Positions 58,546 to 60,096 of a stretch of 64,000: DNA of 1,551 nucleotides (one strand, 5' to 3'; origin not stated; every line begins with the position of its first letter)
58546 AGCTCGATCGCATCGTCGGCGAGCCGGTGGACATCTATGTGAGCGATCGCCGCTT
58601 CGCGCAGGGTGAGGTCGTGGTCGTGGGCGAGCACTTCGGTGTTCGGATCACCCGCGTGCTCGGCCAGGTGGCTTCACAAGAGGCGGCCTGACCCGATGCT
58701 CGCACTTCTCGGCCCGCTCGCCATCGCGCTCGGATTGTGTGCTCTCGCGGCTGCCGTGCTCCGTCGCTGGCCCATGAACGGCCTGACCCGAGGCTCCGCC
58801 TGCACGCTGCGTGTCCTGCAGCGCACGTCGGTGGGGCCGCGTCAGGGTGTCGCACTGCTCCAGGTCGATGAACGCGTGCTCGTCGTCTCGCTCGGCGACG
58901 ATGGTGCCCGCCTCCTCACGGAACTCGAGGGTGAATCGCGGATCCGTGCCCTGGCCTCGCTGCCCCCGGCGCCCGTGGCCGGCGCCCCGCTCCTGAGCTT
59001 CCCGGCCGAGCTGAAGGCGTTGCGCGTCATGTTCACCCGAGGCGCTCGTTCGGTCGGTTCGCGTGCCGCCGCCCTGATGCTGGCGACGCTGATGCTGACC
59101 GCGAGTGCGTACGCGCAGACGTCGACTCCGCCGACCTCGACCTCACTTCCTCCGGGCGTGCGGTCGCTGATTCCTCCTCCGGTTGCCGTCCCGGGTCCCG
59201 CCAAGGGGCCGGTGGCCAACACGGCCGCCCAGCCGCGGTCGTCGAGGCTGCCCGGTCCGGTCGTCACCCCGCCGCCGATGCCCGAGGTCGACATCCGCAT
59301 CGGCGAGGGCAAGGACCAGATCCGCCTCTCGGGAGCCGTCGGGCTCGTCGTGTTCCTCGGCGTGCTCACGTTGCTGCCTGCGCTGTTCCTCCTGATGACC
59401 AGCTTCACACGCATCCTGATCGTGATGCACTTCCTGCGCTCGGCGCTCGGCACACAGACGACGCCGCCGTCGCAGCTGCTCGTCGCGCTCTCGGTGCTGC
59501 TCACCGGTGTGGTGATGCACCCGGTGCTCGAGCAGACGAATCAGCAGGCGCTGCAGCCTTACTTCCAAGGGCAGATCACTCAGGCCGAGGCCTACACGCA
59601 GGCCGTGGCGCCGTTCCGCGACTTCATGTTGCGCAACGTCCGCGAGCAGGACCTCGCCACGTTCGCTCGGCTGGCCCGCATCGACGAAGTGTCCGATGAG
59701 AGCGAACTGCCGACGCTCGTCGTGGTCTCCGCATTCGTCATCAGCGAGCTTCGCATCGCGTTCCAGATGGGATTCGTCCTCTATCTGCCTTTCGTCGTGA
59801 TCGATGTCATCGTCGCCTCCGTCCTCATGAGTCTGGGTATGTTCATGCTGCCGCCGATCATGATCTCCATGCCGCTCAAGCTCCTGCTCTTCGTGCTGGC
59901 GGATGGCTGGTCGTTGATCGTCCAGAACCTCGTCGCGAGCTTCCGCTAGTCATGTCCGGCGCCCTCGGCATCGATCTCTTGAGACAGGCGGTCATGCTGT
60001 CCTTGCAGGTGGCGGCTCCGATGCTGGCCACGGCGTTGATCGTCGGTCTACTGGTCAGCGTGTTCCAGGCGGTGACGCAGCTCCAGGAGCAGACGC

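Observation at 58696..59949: fliO and fliP read as one continuous ORF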

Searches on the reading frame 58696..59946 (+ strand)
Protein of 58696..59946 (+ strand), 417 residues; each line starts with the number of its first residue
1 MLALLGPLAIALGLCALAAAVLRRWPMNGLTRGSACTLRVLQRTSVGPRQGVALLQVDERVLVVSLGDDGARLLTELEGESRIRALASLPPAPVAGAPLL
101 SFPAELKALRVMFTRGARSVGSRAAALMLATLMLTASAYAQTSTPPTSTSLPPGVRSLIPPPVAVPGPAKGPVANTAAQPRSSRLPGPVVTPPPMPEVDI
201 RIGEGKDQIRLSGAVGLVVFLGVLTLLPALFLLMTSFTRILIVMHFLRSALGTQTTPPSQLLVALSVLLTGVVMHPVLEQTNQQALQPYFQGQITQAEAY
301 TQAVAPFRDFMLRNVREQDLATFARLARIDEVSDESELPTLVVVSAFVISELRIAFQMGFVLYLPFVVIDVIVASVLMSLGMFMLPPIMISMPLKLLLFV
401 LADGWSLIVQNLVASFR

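Call 3: search_protein_families(library=pfam, proteins=[window:58696-59946:+], max_evalue=1)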
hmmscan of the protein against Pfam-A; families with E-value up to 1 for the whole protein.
window:58696-59946:+ (417 aa): 2 families
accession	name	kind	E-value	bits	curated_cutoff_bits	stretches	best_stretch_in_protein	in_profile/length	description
PF00813.25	FliP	-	1.7e-73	247.1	26.9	1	221-412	2-191/191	FliP family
PF04347.18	FliO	-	2.7e-08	34.2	22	1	22-106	3-86/91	Flagellar biosynthesis protein, FliO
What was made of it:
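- Checked: Pfam finds FliO PF04347 at aa 22-106 (34.2 bits, cut-off 22) and FliP PF00813 at aa 221-412 (247 bits) in the same frame (call 3).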

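Call 4: search_protein_families(library=ncbifam, proteins=[window:58696-59946:+], max_evalue=1)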
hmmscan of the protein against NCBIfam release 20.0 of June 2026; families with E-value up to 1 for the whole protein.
window:58696-59946:+ (417 aa): 6 families
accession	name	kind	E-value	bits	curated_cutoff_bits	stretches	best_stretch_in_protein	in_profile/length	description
TIGR01103.1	fliP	equivalog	1.3e-73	247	217.45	1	221-416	2-197/197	flagellar type III secretion system pore protein FliP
NF009438.0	PRK12797.1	subfamily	3.2e-55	187.2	179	1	214-417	8-217/217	EscR/YscR/HrcR family type III secretion system export apparatus protein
TIGR01102.1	yscR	equivalog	1.9e-48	165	208.6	1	217-412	1-202/202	type III secretion system export apparatus subunit SctR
NF009437.0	PRK12796.1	equivalog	3.8e-38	131.4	263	1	214-415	5-216/223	EscR/YscR/HrcR family type III secretion system export apparatus protein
TIGR03500.1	FliO_TIGR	equivalog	7.1e-12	45.2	55.25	1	8-77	1-70/70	flagellar biosynthetic protein FliO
NF009951.1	PRK13415.1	equivalog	0.00091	19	242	1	43-86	111-153/219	flagella biosynthesis regulatory protein FliZ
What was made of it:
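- On FliP (PF00813 / TIGR01103, flagellar T3SS pore protein): TIGR01103 scores 247 bits (cut-off 217.45) (calls 3, 4).
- Checked: NCBIfam TIGR01103 fliP scores 247 against a cut-off of 217.45 (call 4).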

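Call 10: find_homologous_proteins(query=window:58696-59946:+)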
Query window:58696-59946:+ (417 aa): 3927 proteins with E <= 0.001 among 8000 candidates; the best 120 are listed.
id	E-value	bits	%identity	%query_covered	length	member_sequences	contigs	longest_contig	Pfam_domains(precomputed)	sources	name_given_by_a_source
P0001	6.1e-255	864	100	100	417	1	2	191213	PF04347.19,PF00813.26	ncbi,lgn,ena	-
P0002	3.5e-207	706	84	100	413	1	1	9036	PF04347.19,PF00813.26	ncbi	-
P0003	1.4e-202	691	80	100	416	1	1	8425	PF04347.19,PF00813.26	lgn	-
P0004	1.4e-200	685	82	100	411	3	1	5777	PF04347.19,PF00813.26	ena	-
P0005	4.5e-194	663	79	100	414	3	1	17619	PF04347.19,PF00813.26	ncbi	-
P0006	1.6e-192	658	78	100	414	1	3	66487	PF04347.19,PF00813.26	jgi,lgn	-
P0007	8.2e-188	643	76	100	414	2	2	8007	PF04347.19,PF00813.26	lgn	-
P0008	6.8e-169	580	71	92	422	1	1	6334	PF04347.19,PF00813.26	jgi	jgi:flagellar biosynthetic protein FliP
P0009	9.6e-162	557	68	100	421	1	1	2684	PF04347.19,PF00813.26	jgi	-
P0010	5.7e-161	554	68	100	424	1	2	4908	PF04347.19,PF00813.26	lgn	-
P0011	1.7e-143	497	62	100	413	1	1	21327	PF04347.19,PF00813.26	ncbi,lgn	-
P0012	2.6e-142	493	63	100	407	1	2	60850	PF04347.19,PF00813.26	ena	-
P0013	3.4e-142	492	63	100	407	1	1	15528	PF04347.19,PF00813.26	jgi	jgi:flagellar biosynthetic protein FliP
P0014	3.7e-142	492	61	100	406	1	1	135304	PF04347.19,PF00813.26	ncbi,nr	ncbi:MAG: flagellar type III secretion system pore protein FliP [Candidatus Eisenbacteria bacterium]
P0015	4.1e-142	492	61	100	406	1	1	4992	PF04347.19,PF00813.26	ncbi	-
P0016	4.4e-142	492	63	100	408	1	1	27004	PF04347.19,PF00813.26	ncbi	-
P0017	6.7e-142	492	61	100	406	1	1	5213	PF04347.19,PF00813.26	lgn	-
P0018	7.7e-142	491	61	100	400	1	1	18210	PF04347.19,PF00813.26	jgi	jgi:flagellar biosynthetic protein FliP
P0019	1.6e-141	490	62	100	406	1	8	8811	PF04347.19,PF00813.26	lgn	-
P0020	4.0e-141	489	62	100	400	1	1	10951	PF04347.19,PF00813.26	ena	-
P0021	1.2e-140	487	61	100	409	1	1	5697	PF04347.19,PF00813.26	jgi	jgi:flagellar biosynthetic protein FliP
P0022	4.9e-140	485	62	100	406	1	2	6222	PF04347.19,PF00813.26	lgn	-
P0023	1.5e-139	484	64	100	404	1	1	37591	PF04347.19,PF00813.26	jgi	jgi:flagellar biosynthetic protein FliP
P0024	1.7e-139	484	62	100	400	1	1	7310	PF04347.19,PF00813.26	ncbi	-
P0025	1.9e-139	483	64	100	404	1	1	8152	PF04347.19,PF00813.26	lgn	-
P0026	2.2e-139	483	63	100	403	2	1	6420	PF04347.19,PF00813.26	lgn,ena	-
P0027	2.6e-139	483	63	99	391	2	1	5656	PF04347.19,PF00813.26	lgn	-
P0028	2.7e-139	483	63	100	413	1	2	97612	PF04347.19,PF00813.26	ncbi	ncbi:MAG: flagellar type III secretion system pore protein FliP [Burkholderiaceae bacterium]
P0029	1.6e-138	480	63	100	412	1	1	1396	PF04347.19,PF00813.26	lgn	-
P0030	2.1e-138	480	62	100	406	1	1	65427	PF04347.19,PF00813.26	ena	-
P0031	5.2e-138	479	62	100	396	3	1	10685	PF04347.19,PF00813.26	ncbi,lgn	-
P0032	9.5e-138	478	63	100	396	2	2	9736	PF04347.19,PF00813.26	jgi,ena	-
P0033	1.4e-137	477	61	98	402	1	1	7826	PF04347.19,PF00813.26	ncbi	-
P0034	2.4e-137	477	62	98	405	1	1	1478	PF04347.19,PF00813.26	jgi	jgi:flagellar biosynthetic protein FliP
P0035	2.7e-137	476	63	100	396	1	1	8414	PF04347.19,PF00813.26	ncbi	-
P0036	5.4e-137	475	56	100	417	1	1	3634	PF04347.19,PF00813.26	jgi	jgi:flagellar biosynthetic protein FliP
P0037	1.6e-136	474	61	100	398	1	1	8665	PF04347.19,PF00813.26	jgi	jgi:flagellar biosynthetic protein FliP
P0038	2.8e-135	470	61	100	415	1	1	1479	PF04347.19,PF00813.26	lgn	-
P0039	4.6e-135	469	62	100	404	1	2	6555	PF04347.19,PF00813.26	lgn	-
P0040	7.5e-135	468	78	61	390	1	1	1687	PF04347.19,PF00813.26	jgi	jgi:flagellar biosynthetic protein FliP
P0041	6.2e-134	465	81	53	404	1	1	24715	PF04347.19,PF00813.26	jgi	jgi:flagellar biosynthetic protein FliP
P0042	5.5e-132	459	61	100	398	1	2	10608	PF04347.19,PF00813.26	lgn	-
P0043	1.5e-131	458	64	91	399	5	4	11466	PF04347.19,PF00813.26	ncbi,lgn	-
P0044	2.6e-131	457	60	100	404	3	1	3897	PF04347.19,PF00813.26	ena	-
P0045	1.8e-129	451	59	100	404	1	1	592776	PF04347.19,PF00813.26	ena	-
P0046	1.0e-128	448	61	93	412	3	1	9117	PF04347.19,PF00813.26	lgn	-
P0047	1.7e-128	447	59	100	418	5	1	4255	PF04347.19,PF00813.26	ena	-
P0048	2.5e-126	440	57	100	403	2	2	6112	PF04347.19,PF00813.26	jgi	-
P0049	5.4e-124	433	57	100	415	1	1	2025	PF04347.19,PF00813.26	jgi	-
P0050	1.8e-123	431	74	56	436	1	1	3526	PF04347.19,PF00813.26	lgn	-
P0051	2.0e-123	431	56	100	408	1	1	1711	PF04347.19,PF00813.26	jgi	-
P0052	2.3e-122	427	56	99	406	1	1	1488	PF04347.19,PF00813.26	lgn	-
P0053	3.5e-122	427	56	100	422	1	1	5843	PF04347.19,PF00813.26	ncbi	ncbi:MAG: flagellar type III secretion system pore protein FliP [Candidatus Eiseniibacteriota bacter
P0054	7.2e-122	426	72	56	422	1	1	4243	PF04347.19,PF00813.26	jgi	jgi:flagellar biosynthetic protein FliP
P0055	1.3e-121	425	52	100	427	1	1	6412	PF04347.19,PF00813.26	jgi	jgi:flagellar biosynthesis protein FliP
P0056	1.4e-121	425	54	100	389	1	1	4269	PF04347.19,PF00813.26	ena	-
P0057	1.9e-121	424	55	100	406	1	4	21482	PF04347.19,PF00813.26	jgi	jgi:flagellar biosynthetic protein FliP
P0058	2.2e-121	424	73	57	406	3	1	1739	PF04347.19,PF00813.26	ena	-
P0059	2.4e-121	424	56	100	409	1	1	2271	PF04347.19,PF00813.26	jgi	jgi:flagellar biosynthesis protein FliP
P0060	2.6e-121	424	54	100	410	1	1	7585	PF04347.19,PF00813.26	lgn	-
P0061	3.9e-121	423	56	100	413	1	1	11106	PF04347.19,PF00813.26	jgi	jgi:flagellar biosynthetic protein FliP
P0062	4.5e-121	423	54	100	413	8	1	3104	PF04347.19,PF00813.26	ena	-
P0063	5.5e-121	423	58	91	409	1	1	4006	PF04347.19,PF00813.26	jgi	jgi:flagellar biosynthesis protein FliP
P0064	6.7e-121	422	73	57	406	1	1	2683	PF04347.19,PF00813.26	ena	-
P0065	1.1e-120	422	68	59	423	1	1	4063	PF04347.19,PF00813.26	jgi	jgi:flagellar biosynthetic protein FliP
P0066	2.8e-120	420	76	55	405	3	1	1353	PF04347.19,PF00813.26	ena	-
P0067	4.7e-120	420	56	100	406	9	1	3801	PF04347.19,PF00813.26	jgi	jgi:flagellar biosynthesis protein FliP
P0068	4.8e-120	420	56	94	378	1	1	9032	PF04347.19,PF00813.26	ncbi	-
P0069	5.3e-120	419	66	59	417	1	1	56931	PF04347.19,PF00813.26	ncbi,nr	ncbi:MAG TPA: flagellar type III secretion system pore protein FliP [Gemmatimonadales bacterium]|nr:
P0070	5.6e-120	419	57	100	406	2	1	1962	PF04347.19,PF00813.26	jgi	jgi:flagellar biosynthetic protein FliP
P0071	9.0e-120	419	55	99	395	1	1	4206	PF04347.19,PF00813.26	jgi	jgi:flagellar biosynthetic protein FliP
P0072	1.2e-119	418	58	91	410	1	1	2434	PF04347.19,PF00813.26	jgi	jgi:flagellar biosynthetic protein FliP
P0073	2.0e-119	418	76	55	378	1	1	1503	PF04347.19,PF00813.26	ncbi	-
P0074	2.0e-119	418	54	100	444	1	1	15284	PF04347.19,PF00813.26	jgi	jgi:flagellar biosynthesis protein FliP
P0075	2.5e-119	417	74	55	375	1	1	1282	PF04347.19,PF00813.26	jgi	jgi:flagellar biosynthetic protein FliP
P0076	2.9e-119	417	57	99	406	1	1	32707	PF04347.19,PF00813.26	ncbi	-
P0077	2.9e-119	417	72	61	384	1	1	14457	PF04347.19,PF00813.26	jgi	jgi:flagellar biosynthetic protein FliP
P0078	2.0e-118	414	73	54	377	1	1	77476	PF04347.19,PF00813.26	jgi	-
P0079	2.0e-118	414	56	100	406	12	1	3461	PF04347.19,PF00813.26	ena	-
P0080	5.7e-118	413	55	100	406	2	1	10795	PF04347.19,PF00813.26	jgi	jgi:flagellar biosynthetic protein FliP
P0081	5.9e-118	413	56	100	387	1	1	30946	PF04347.19,PF00813.26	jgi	jgi:flagellar biosynthesis protein FliP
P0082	1.1e-117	412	53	100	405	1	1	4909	PF04347.19,PF00813.26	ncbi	-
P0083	1.2e-117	412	53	100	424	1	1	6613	PF04347.19,PF00813.26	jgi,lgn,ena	-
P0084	1.4e-117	411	56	100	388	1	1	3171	PF04347.19,PF00813.26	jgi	jgi:flagellar biosynthesis protein FliP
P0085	1.6e-117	411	53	100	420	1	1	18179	PF04347.19,PF00813.26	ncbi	ncbi:MAG: flagellar type III secretion system pore protein FliP [Gemmatimonadota bacterium]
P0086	2.7e-117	411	56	98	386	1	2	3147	PF04347.19,PF00813.26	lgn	-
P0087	3.4e-117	410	54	100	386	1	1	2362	PF04347.19,PF00813.26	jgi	jgi:flagellar biosynthetic protein FliP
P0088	5.0e-117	410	71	53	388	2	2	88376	PF04347.19,PF00813.26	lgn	-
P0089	8.0e-117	409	53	100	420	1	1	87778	PF04347.19,PF00813.26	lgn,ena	-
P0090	9.1e-117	409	70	55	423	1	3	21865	PF04347.19,PF00813.26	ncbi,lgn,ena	ncbi:MAG: flagellar type III secretion system pore protein FliP [Candidatus Eisenbacteria bacterium]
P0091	3.9e-116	407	51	91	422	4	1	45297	PF04347.19,PF00813.26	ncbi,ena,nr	ncbi:MAG TPA: flagellar type III secretion system pore protein FliP [Candidatus Sulfotelmatobacter s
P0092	4.0e-116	407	54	100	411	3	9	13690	PF04347.19,PF00813.26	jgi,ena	jgi:flagellar biosynthetic protein FliP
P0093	4.2e-116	407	46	19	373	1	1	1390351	PF04347.19,PF00813.26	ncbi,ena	-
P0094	4.8e-116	406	71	55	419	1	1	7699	PF04347.19,PF00813.26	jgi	jgi:flagellar biosynthetic protein FliP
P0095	7.9e-116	406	53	100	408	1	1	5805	PF04347.19,PF00813.26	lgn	-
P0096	1.0e-115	405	72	56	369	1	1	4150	PF04347.19,PF00813.26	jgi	jgi:flagellar biosynthetic protein FliP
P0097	1.9e-115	404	55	95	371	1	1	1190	PF04347.19,PF00813.26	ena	-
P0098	2.0e-115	404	53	100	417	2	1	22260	PF04347.19,PF00813.26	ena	-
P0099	3.2e-115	404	77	61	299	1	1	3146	PF00813.26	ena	-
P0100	3.3e-115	404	54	100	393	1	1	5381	PF04347.19,PF00813.26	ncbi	-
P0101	4.7e-115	403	55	91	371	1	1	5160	PF00813.26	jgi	jgi:flagellar biosynthetic protein FliP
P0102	4.8e-115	403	54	100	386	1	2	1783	PF04347.19,PF00813.26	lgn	-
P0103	6.2e-115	403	51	100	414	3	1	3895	PF04347.19,PF00813.26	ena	-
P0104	7.7e-115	402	70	55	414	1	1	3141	PF04347.19,PF00813.26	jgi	jgi:flagellar biosynthetic protein FliP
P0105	1.3e-114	402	57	100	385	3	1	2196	PF04347.19,PF00813.26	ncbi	-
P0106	1.4e-114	402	55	92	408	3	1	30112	PF04347.19,PF00813.26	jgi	jgi:flagellar biosynthetic protein FliP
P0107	2.3e-114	401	66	56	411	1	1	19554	PF04347.19,PF00813.26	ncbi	-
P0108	2.8e-114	401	55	96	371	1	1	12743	PF04347.19,PF00813.26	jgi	jgi:flagellar biosynthetic protein FliP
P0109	2.9e-114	401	56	92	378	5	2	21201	PF04347.19,PF00813.26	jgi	jgi:flagellar biosynthetic protein FliP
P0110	3.2e-114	400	73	55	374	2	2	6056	PF04347.19,PF00813.26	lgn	-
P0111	3.3e-114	400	50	100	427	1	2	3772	PF04347.19,PF00813.26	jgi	jgi:flagellar biosynthesis protein FliP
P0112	7.5e-114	399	53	100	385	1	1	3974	PF04347.19,PF00813.26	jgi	jgi:flagellar biosynthetic protein FliP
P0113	8.5e-114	399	55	100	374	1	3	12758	PF04347.19,PF00813.26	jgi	jgi:flagellar biosynthetic protein FliP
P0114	1.3e-113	398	68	57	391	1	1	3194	PF04347.19,PF00813.26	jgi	jgi:flagellar biosynthetic protein FliP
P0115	1.9e-113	398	53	100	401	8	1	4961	PF04347.19,PF00813.26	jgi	jgi:flagellar biosynthetic protein FliP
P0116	2.0e-113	398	52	100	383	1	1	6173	PF04347.19,PF00813.26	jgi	jgi:flagellar biosynthetic protein FliP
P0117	2.0e-113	398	74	55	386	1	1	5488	PF04347.19,PF00813.26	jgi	jgi:flagellar biosynthetic protein FliP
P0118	2.5e-113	398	71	55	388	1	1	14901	PF04347.19,PF00813.26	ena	-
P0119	3.6e-113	397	72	56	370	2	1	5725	PF04347.19,PF00813.26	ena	-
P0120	3.8e-113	397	55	91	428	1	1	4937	PF04347.19,PF00813.26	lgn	-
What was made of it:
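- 118 of the 120 best homologues carry PF04347 and PF00813 together (call 10).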

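Call 11: find_encoding_contigs(protein=P0001, flank=3000, max_places=3)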
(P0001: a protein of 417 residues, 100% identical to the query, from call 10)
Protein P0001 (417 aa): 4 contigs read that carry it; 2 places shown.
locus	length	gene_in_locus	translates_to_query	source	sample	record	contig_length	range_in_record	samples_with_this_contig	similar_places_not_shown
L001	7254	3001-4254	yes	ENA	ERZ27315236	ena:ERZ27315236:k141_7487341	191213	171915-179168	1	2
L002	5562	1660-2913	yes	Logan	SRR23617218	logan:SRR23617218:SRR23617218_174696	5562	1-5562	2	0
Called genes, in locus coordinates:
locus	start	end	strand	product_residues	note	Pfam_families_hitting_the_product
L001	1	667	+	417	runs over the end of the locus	PF00460:Flg_bb_rod, PF22692:LlgE_F_G_D1 (weak), PF07559:FlgE_D2, PF06429:Flg_bbr_C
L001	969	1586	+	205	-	PF03748:FliL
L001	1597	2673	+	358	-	PF02154:FliM, PF01052:FliMN_C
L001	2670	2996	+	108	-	PF01052:FliMN_C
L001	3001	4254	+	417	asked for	PF04347:FliO, PF00813:FliP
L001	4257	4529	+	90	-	PF01313:Bac_export_3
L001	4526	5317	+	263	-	PF01311:Bac_export_1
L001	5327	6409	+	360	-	PF01312:Bac_export_2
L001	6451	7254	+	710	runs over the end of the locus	PF00771:FHIPEP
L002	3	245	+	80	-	?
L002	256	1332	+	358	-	PF02154:FliM, PF01052:FliMN_C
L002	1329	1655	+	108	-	PF01052:FliMN_C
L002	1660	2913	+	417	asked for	PF04347:FliO, PF00813:FliP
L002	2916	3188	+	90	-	PF01313:Bac_export_3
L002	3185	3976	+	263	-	PF01311:Bac_export_1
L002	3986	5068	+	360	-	PF01312:Bac_export_2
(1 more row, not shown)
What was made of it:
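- On FliP (PF00813 / TIGR01103, flagellar T3SS pore protein): fliQ (PF01313), fliR (PF01311), flhB (PF01312) and flhA (PF00771) follow; fliM and fliN precede (call 11).
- Checked: A public gene call on the same contig uses the same 417 aa (call 11).
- The identical protein is called on contigs from two assemblies (call 11).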

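Call 17: find_related_loci(query=window:58696-59946:+, collection=genome_contigs, flank=3000)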
Query window:58696-59946:+ (417 aa) in genome_contigs; peptide patterns used: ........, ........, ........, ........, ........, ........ (x = any residue, [..] = any of these).
170 stretches matched a pattern; 87 encode a relative of the query (tblastn E <= 1e-3); the best 80 are kept; 80 distinct loci.
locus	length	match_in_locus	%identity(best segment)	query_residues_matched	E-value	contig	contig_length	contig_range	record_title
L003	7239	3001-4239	84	1-417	0e+0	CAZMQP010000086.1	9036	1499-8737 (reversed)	MAG TPA_asm: uncultured bacterium isolate SRP287453_co1_282 genome assembly, contig: NODE_14844_length_9036_cov_4.643470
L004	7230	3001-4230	79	2-417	3e-177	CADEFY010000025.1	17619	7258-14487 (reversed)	uncultured bacterium isolate Candidatus Eisenbacteria sp. RBC018 genome assembly, contig: MAG018_25, whole genome shotgu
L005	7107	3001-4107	48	1-417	4e-105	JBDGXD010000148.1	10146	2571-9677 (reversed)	MAG: Gemmatimonadota bacterium isolate M3-22_Bin_33 M3-22_Bin_33_scaffold_21445, whole genome shotgun sequence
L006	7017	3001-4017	52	37-417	1e-104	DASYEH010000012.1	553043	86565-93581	MAG TPA_asm: Gemmatimonadales bacterium isolate SMAG_U4981 k141_3849982, whole genome shotgun sequence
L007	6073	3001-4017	51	26-417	2e-100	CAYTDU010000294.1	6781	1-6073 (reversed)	MAG TPA_asm: uncultured Gemmatimonadaceae bacterium isolate binchicken_co334_134 genome assembly, contig: NODE_21958_len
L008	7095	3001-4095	49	10-417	1e-93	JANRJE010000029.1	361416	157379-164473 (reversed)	MAG: Gemmatimonadales bacterium isolate bins.158 k141_5039757, whole genome shotgun sequence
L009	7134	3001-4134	43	8-417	1e-84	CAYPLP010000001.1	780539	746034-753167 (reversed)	MAG TPA_asm: uncultured Gemmatimonadaceae bacterium isolate binchicken_co235_33 genome assembly, contig: NODE_2_length_7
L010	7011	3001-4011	51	32-417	3e-101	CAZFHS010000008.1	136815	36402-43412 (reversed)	MAG TPA_asm: uncultured Gemmatimonadaceae bacterium isolate binchicken_co97_465 genome assembly, contig: NODE_266_length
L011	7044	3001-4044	46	31-417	4e-78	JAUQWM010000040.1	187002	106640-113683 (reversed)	MAG: Gemmatimonadaceae bacterium isolate BIN3 contig_161814, whole genome shotgun sequence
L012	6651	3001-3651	53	200-416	1e-75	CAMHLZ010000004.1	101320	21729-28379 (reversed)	MAG: uncultured Lachnospira sp. isolate SRR11784281_bin.61_metaWRAP_v1.3_MAG genome assembly, contig: ERZ12203356.115, w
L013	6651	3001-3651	54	200-416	1e-75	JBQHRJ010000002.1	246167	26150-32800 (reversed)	Lachnospiraceae bacterium HCP1S3_C2 contig00002, whole genome shotgun sequence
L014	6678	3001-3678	50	192-417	3e-74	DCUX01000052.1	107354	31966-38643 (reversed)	MAG TPA_asm: Firmicutes bacterium UBA2203 UBA2203_contig_17877, whole genome shotgun sequence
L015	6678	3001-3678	50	192-417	9e-73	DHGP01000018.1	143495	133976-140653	MAG TPA_asm: Firmicutes bacterium UBA4795 UBA4795_contig_5540, whole genome shotgun sequence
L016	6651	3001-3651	51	200-416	9e-72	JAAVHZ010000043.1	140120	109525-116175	MAG: Lachnospiraceae bacterium isolate Mgla_MAG_3-bin_26 c_000000134524, whole genome shotgun sequence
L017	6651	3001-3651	54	200-416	3e-77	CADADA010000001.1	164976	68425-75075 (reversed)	MAG: uncultured Lachnospiraceae bacterium isolate RUG13174 genome assembly, contig: RUG13174_asm_1, whole genome shotgun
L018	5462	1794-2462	51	194-416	3e-71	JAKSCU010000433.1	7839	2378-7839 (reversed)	MAG: Bacillota bacterium isolate MAG.313 k141_4490269, whole genome shotgun sequence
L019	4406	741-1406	57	196-416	8e-71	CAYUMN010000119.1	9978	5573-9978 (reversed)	MAG TPA_asm: uncultured Gemmatimonas sp. isolate SRP128246_co1_33 genome assembly, contig: NODE_17091_length_9978_cov_7.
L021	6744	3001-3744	46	168-416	3e-70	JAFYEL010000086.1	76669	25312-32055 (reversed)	MAG: Lachnospiraceae bacterium isolate RGIG7016 Sheep_Rumen.Co__c2770357, whole genome shotgun sequence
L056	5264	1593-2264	49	194-417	1e-64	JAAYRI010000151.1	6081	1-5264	MAG: Peptococcaceae bacterium isolate AS23ysBPME_176 160758_AS23, whole genome shotgun sequence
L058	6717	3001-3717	45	184-416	3e-64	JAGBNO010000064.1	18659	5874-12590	MAG: Lachnospiraceae bacterium isolate RGIG9278 Water_deer_Rumen.Co__c443029, whole genome shotgun sequence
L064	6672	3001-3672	48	194-417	3e-63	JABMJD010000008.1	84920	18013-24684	MAG: Candidatus Syntrophopropionicum ammoniitolerans isolate MAG 62 NODE_156_length_84920_cov_37.2741, whole genome shot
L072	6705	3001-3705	43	186-416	6e-59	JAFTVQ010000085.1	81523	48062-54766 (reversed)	MAG: Lachnospiraceae bacterium isolate RGIG4191 Roe_deer_Colon-3__c161502, whole genome shotgun sequence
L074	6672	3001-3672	47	202-416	4e-58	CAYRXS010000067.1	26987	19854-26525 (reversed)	MAG TPA_asm: uncultured Planctomycetaceae bacterium isolate binchicken_co97_22 genome assembly, contig: NODE_7265_length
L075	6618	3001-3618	46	211-416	7e-58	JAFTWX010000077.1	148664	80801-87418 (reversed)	MAG: Lachnospiraceae bacterium isolate RGIG4224 Roe_deer_Colon-4__c353508, whole genome shotgun sequence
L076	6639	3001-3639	51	209-416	5e-57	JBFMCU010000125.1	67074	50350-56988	MAG: Planctomycetota bacterium isolate MAG201 MAG201_125, whole genome shotgun sequence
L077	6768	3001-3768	41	161-416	1e-57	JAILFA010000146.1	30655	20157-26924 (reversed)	MAG: Lachnospiraceae bacterium isolate RUI060 k141_13759463_flag=0_multi=12.7439_len=30655, whole genome shotgun sequenc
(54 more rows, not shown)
